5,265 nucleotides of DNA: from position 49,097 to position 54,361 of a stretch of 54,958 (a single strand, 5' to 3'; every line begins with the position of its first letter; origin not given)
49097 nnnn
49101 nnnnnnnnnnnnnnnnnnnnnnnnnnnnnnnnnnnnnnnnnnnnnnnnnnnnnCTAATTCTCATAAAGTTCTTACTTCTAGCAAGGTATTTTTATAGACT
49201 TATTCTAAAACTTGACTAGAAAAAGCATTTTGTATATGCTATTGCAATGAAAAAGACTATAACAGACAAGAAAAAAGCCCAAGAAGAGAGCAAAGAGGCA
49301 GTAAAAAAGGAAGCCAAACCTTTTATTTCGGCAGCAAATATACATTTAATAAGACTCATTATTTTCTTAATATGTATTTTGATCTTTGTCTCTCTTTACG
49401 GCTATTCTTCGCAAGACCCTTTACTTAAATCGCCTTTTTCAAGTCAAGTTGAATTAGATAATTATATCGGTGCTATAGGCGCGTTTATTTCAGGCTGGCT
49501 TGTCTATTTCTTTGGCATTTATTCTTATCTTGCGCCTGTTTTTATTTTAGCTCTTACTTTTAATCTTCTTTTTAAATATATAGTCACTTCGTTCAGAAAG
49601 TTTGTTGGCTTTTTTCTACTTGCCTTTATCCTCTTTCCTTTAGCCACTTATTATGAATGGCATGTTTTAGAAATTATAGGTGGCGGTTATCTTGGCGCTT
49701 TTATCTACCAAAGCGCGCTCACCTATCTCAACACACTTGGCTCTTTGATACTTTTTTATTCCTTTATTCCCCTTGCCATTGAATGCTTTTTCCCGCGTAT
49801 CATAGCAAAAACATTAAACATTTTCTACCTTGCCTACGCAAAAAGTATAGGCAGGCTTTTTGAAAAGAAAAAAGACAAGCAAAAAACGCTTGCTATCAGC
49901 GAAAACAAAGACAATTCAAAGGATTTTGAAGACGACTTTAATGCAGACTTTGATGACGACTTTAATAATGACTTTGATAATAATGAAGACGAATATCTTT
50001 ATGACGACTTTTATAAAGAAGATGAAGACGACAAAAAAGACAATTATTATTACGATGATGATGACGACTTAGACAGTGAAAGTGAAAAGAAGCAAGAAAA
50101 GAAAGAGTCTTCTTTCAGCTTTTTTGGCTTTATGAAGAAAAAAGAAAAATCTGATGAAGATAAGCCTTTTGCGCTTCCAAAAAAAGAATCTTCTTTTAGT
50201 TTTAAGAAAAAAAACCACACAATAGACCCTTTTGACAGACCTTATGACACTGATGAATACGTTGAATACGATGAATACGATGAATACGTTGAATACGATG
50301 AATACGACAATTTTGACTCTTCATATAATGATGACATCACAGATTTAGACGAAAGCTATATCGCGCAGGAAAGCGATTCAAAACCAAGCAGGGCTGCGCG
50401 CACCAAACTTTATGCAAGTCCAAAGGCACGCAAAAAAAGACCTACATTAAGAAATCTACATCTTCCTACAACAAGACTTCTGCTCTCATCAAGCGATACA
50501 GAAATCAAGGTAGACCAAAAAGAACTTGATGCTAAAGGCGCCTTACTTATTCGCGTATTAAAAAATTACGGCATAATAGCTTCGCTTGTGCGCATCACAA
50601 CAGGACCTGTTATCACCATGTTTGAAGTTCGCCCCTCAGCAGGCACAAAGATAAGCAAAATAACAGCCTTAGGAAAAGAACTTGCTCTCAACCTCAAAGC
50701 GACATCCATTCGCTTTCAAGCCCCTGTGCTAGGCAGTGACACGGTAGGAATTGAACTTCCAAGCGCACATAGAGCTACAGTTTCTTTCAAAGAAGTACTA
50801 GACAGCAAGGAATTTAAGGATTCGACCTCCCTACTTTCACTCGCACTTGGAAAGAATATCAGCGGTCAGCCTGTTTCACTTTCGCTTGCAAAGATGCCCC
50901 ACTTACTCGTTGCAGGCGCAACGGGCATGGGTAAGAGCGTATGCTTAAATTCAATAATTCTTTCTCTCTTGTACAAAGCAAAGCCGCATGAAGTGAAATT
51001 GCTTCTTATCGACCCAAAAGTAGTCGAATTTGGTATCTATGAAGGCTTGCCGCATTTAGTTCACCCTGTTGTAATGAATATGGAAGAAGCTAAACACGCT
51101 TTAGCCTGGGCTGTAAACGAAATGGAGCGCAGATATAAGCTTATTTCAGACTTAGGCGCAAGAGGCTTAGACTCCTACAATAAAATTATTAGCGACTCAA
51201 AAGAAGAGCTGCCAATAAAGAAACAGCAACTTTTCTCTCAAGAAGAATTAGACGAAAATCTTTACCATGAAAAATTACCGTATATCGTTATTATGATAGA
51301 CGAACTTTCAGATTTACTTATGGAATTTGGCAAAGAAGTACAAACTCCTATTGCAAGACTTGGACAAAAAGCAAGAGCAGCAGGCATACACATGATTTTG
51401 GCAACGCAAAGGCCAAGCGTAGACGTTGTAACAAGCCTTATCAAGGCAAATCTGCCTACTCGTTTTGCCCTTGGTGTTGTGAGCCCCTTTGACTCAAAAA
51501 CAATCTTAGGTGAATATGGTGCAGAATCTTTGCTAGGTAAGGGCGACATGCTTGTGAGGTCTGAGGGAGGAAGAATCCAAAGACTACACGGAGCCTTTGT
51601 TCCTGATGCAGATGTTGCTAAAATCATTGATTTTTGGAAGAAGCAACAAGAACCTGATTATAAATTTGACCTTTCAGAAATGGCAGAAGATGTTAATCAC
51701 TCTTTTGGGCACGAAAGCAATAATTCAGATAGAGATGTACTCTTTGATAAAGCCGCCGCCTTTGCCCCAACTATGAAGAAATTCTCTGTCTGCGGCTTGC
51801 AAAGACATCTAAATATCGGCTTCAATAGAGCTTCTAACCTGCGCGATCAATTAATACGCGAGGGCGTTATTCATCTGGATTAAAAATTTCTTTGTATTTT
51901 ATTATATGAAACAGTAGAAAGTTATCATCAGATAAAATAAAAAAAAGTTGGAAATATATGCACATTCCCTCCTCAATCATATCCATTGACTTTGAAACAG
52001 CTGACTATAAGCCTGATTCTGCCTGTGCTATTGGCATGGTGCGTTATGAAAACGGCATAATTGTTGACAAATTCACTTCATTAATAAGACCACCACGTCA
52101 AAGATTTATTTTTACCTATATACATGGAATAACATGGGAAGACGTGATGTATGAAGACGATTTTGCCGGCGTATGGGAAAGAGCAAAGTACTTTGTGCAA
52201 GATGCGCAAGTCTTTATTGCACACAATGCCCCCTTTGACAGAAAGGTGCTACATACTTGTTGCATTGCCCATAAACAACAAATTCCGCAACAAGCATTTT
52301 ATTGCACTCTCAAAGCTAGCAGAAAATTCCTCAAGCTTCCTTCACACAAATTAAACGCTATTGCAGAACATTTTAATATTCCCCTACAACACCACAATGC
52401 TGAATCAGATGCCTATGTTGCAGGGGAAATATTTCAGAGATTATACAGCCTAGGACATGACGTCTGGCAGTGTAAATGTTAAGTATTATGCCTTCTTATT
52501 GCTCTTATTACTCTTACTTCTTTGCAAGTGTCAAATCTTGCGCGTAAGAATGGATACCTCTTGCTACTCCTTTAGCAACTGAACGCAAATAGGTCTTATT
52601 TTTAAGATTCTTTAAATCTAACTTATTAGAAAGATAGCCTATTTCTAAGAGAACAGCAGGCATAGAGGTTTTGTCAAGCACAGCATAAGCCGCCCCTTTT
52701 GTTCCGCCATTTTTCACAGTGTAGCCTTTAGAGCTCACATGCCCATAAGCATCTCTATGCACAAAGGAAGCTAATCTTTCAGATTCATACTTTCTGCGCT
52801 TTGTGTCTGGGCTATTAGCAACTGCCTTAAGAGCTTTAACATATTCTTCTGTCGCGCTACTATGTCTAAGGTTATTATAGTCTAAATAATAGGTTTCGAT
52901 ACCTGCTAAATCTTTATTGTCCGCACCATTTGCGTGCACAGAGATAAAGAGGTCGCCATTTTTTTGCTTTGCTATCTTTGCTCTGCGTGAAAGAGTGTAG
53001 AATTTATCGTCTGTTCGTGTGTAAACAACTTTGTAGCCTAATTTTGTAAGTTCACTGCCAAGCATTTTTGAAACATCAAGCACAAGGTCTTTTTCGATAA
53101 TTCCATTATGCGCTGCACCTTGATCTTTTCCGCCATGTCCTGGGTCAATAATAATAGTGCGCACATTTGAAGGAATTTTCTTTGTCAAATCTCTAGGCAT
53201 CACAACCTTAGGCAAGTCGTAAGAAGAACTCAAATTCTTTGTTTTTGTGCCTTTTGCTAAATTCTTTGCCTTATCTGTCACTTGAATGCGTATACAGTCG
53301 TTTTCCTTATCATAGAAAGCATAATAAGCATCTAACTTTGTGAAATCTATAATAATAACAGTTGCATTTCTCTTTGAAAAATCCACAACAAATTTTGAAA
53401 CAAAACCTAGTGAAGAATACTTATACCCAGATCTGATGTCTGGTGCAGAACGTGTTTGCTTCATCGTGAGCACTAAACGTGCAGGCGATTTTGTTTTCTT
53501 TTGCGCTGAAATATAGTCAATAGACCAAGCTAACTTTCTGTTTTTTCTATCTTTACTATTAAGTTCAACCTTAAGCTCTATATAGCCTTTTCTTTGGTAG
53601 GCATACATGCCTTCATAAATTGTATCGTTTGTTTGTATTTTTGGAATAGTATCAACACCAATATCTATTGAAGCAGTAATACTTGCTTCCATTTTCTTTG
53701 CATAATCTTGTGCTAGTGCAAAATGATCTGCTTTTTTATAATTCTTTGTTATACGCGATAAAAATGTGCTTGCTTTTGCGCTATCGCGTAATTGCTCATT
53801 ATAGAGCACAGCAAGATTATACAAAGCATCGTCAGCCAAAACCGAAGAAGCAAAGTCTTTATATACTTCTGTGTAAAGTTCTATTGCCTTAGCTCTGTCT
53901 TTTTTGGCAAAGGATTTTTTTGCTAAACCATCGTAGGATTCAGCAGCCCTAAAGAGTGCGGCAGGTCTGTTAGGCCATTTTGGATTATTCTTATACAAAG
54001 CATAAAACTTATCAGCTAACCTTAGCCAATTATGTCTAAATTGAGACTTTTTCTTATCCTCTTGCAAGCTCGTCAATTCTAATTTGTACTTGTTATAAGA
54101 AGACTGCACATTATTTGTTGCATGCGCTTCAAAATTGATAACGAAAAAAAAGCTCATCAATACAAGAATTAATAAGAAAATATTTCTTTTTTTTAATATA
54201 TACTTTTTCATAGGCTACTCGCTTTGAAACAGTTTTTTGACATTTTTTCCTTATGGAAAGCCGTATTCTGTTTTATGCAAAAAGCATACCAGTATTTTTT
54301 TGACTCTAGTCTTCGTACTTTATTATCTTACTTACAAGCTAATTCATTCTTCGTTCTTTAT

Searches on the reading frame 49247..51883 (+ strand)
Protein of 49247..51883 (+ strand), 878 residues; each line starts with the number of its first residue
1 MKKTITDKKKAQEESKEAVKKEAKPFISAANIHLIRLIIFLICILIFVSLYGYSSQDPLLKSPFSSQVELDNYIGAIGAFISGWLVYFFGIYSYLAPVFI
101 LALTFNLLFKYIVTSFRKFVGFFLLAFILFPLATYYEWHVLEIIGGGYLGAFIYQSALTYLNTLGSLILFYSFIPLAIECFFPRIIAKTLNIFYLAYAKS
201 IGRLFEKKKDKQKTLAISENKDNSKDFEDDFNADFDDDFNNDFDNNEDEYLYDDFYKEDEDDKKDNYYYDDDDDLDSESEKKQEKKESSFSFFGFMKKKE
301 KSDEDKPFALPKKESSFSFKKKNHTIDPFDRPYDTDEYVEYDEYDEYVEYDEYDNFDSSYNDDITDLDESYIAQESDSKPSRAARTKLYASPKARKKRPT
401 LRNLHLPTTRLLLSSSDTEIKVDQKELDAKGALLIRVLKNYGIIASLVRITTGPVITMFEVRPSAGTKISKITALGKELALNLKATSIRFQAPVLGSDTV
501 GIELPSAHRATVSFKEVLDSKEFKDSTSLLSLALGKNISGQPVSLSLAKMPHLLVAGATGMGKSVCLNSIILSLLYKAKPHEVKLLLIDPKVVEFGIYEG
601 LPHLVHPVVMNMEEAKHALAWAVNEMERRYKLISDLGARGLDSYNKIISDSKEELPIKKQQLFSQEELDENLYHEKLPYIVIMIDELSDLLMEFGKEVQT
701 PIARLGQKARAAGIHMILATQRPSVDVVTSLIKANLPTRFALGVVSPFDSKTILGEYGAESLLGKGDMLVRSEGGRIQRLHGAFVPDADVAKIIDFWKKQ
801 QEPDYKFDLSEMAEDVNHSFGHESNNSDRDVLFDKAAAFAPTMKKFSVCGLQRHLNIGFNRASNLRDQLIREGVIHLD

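Call 55: search_protein_families(library=ncbifam, proteins=[window:49247-51883:+], max_evalue=0.00001)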
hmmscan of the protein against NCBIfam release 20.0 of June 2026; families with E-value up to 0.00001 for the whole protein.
window:49247-51883:+ (878 aa): 5 families
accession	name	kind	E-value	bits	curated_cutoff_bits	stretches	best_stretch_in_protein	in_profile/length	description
NF007615.0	PRK10263.1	equivalog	8.5e-133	444.5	1566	1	404-875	859-1337/1355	DNA translocase FtsK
TIGR03928.1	T7_EssCb_Firm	equivalog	6.4e-29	100.2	778.4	1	550-761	469-660/1296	type VII secretion protein EssC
TIGR03924.1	T7SS_EccC_a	equivalog_domain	1.8e-25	89.8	509.15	1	517-786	414-670/673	type VII secretion protein EccCa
NF041214.1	plasmid_TraB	equivalog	4.6e-14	51.8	800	1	552-755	250-420/639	plasmid transfer protein TraB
TIGR03925.1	T7SS_EccC_b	equivalog_domain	4e-12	45.2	346.55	1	530-629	342-438/564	type VII secretion protein EccCb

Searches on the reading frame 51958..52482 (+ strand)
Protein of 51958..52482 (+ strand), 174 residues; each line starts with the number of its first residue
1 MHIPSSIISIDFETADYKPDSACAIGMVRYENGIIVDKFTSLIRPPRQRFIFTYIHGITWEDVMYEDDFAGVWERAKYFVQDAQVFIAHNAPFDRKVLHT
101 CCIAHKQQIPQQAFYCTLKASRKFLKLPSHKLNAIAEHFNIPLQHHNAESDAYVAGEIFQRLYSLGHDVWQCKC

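Call 55: search_protein_families(library=ncbifam, proteins=[window:51958-52482:+], max_evalue=0.00001)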
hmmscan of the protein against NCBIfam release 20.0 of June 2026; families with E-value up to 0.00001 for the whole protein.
window:51958-52482:+ (174 aa): 23 families
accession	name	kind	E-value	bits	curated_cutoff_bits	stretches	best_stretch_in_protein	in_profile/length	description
NF004844.0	PRK06195.1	equivalog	6e-36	124.4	373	1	7-158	3-156/309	DNA polymerase III subunit epsilon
NF005289.0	PRK06807.1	equivalog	7.2e-21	74.7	335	1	3-163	6-169/313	3'-5' exonuclease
NF001688.0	PRK00448.1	equivalog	1.4e-18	65.9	873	1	10-162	428-584/1445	PolC-type DNA polymerase III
NF005906.0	PRK07883.1-4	equivalog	2.1e-18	66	495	1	8-163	9-168/563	DEDD exonuclease domain-containing protein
NF004719.0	PRK06063.1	equivalog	1.4e-17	63.6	389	1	8-162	19-176/331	DEDDh family exonuclease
TIGR01405.1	polC_Gram_pos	equivalog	6.7e-17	60.5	1043.45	1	10-162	194-350/1211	DNA polymerase III subunit alpha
NF006316.0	PRK08517.1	equivalog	2.1e-16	60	247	1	10-160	75-227/270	3'-5' exonuclease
NF005981.0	PRK08074.1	equivalog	7.9e-16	57.2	789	1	9-162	7-165/931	ATP-dependent DNA helicase DinG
NF005907.0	PRK07883.1-5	equivalog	9.9e-16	57.2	454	1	7-157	30-186/584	DEDD exonuclease domain-containing protein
NF005905.0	PRK07883.1-3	equivalog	1.1e-15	57.3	508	1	8-162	27-187/581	DEDD exonuclease domain-containing protein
NF004964.0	PRK06310.1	equivalog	6e-14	52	236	1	8-163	10-171/250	DNA polymerase III subunit epsilon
TIGR01407.1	dinG_rel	hypoth_equivalog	7e-13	47.7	547.7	1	10-158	5-157/889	putative DnaQ family exonuclease/DinG family helicase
TIGR00573.1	dnaq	subfamily_domain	1.4e-10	41.1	71.5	1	12-161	14-172/217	exonuclease, DNA polymerase III, epsilon subunit family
NF004963.0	PRK06309.1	equivalog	3.9e-10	39.8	245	1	7-162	4-162/232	DNA polymerase III subunit epsilon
NF006615.0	PRK09182.1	subfamily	9.8e-09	34.4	207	1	35-160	88-208/307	3'-5' exonuclease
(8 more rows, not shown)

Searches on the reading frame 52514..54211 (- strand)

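Call 55: search_protein_families(library=ncbifam, proteins=[window:52514-54211:-], max_evalue=0.00001)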
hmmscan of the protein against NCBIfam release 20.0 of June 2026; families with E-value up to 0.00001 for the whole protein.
window:52514-54211:- (565 aa): 7 families
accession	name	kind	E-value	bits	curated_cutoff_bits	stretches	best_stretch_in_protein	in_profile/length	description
TIGR02883.1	spore_cwlD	equivalog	5.1e-30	105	221.55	2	351-447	1-112/189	N-acetylmuramoyl-L-alanine amidase CwlD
NF007652.1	PRK10319.1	equivalog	4e-28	98.5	400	1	344-560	51-281/291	N-acetylmuramoyl-L-alanine amidase AmiA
NF038267.1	amidase_AmiC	exception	4.7e-20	71.6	700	1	353-557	189-406/407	N-acetylmuramoyl-L-alanine amidase AmiC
NF007751.0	PRK10431.1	equivalog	1.3e-18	66.8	532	1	310-558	152-417/445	N-acetylmuramoyl-L-alanine amidase AmiB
NF038140.1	amidase_Rv3717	exception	9.9e-11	41.5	335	1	366-557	60-231/233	Rv3717 family N-acetylmuramoyl-L-alanine amidase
NF050040.1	horm_taper_TftA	equivalog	2.2e-09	36.6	500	0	353-468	4-123/450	hormogonium tapered terminus morphoprotein TftA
TIGR02795.1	tol_pal_ybgF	equivalog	1.3e-06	29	90.1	0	68-168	24-116/119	tol-pal system protein YbgF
